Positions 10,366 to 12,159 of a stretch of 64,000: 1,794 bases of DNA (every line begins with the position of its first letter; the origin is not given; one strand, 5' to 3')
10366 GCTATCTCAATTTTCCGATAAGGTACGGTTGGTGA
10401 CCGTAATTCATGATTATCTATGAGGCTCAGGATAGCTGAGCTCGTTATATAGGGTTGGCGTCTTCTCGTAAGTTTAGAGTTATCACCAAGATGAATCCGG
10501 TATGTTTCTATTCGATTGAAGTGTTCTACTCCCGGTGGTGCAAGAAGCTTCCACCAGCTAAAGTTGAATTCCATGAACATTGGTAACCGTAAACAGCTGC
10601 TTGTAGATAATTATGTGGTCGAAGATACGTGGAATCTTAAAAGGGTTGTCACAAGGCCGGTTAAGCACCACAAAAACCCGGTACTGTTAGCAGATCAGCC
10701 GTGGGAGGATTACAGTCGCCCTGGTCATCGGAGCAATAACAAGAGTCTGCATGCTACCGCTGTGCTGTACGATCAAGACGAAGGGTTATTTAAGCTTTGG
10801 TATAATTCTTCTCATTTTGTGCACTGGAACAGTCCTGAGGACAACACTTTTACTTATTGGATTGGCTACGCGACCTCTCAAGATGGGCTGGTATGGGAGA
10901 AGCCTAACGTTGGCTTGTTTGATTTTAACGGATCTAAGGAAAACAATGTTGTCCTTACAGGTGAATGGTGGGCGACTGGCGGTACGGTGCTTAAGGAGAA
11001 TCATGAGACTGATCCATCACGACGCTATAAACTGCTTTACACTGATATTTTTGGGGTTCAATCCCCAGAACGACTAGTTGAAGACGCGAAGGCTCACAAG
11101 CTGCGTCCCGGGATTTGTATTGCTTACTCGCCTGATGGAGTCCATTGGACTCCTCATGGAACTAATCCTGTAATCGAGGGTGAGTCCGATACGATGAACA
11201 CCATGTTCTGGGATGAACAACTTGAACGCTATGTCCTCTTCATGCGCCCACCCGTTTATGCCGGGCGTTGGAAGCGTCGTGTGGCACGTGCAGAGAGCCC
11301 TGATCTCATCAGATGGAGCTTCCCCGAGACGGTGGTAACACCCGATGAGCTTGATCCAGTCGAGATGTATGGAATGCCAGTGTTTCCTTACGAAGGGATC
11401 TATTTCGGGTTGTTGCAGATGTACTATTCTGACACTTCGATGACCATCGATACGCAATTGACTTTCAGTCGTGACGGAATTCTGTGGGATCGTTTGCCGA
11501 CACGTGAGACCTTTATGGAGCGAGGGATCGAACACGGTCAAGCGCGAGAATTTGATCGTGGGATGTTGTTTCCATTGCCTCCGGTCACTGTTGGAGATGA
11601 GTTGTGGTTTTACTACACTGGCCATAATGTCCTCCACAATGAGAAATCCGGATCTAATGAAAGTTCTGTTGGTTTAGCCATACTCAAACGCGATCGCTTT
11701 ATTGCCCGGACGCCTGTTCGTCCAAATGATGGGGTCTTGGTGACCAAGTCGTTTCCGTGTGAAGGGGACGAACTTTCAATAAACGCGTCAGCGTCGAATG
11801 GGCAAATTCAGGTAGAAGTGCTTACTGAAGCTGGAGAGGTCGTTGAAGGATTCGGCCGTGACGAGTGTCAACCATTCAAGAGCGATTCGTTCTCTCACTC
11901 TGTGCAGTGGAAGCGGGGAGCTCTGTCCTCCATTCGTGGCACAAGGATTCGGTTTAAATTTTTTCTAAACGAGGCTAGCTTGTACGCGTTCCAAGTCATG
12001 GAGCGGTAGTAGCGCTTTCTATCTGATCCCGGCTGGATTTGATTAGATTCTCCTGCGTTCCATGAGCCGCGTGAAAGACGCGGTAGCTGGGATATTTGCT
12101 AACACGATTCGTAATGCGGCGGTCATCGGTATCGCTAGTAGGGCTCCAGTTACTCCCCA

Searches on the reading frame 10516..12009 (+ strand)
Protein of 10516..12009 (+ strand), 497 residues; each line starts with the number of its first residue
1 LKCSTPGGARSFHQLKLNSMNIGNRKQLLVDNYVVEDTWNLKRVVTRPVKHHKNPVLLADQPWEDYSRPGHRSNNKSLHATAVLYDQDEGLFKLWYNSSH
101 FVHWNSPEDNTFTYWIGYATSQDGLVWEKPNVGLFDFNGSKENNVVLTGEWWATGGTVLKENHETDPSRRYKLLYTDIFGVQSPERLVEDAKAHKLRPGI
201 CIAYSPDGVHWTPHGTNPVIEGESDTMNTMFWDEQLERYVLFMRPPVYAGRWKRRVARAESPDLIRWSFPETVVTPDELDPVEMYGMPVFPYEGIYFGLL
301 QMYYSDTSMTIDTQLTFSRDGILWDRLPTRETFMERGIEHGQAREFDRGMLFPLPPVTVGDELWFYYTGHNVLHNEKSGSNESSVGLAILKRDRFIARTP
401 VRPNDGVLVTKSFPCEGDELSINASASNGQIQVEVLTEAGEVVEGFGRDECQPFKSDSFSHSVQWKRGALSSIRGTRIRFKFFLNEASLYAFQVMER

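Call 77: search_solved_structures(query=window:10516-12009:+, max_evalue=1)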
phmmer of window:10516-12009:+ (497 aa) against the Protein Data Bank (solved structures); distinct sequences matched with E-value up to 1: 1.
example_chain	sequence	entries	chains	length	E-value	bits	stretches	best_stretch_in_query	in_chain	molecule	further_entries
7fip_A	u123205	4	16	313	0.12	14.2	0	74-129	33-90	Beta-1,2-mannobiose phosphorylase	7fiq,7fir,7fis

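Call 87: search_protein_families(library=pfam, proteins=[window:10516-12009:+], max_evalue=0.01)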
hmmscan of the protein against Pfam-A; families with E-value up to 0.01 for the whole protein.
window:10516-12009:+ (497 aa): 0 families
